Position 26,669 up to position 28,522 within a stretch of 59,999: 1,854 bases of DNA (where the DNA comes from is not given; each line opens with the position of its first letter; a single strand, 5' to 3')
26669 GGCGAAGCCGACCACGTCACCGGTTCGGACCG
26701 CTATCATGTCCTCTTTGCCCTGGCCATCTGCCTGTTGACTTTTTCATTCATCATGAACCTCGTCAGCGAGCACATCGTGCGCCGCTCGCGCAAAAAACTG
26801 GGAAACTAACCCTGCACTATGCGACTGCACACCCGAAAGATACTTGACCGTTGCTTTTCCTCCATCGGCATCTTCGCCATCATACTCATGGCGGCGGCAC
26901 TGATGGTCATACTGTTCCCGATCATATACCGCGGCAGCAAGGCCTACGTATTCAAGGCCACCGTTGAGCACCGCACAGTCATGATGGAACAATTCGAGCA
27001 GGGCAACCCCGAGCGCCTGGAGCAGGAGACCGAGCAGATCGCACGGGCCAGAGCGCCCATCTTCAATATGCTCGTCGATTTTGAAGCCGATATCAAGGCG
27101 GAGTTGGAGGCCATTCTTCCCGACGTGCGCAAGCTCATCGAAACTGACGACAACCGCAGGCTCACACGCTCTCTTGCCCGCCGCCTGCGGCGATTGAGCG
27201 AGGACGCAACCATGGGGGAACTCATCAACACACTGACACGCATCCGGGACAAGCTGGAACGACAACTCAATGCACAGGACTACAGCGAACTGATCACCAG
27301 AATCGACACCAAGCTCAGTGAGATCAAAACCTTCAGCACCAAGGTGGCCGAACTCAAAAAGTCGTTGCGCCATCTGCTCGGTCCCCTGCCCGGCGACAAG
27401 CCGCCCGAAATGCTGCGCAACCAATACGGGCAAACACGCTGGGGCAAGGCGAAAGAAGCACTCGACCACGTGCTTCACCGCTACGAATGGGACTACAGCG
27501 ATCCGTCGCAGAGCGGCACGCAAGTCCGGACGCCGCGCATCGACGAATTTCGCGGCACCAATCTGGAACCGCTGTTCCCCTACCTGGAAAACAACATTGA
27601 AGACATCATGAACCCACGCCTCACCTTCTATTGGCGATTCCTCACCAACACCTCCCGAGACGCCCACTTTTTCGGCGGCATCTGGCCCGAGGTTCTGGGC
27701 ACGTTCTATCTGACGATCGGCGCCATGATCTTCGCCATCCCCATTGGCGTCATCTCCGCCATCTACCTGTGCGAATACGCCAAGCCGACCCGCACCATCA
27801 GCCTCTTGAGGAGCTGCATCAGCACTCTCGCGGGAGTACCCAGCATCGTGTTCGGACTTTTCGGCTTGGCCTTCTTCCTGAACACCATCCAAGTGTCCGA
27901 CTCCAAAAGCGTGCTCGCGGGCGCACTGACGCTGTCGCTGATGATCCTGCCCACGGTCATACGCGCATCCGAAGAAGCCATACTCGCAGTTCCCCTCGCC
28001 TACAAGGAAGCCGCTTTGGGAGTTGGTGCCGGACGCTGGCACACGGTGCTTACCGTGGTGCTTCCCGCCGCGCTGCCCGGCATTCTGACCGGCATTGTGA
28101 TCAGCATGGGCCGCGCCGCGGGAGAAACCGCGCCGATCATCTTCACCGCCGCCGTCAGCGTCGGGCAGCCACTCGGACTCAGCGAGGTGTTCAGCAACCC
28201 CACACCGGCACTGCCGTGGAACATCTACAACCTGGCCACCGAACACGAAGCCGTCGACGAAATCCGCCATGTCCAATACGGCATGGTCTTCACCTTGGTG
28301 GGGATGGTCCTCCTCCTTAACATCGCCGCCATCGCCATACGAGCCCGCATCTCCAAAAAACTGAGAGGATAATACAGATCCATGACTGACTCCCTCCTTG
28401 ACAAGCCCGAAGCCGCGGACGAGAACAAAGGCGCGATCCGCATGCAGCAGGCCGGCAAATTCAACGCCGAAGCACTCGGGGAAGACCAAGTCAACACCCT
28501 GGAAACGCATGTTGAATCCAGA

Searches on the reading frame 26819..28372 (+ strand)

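Call 32: search_protein_families(library=pfam, proteins=[window:26819-28372:+], max_evalue=0.00001)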
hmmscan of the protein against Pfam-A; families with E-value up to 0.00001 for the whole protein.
window:26819-28372:+ (517 aa): 1 family
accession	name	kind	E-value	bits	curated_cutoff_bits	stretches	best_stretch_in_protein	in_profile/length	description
PF00528.27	BPD_transp_1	-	2e-20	73.8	26.4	1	306-516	1-183/184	Binding-protein-dependent transport system inner membrane component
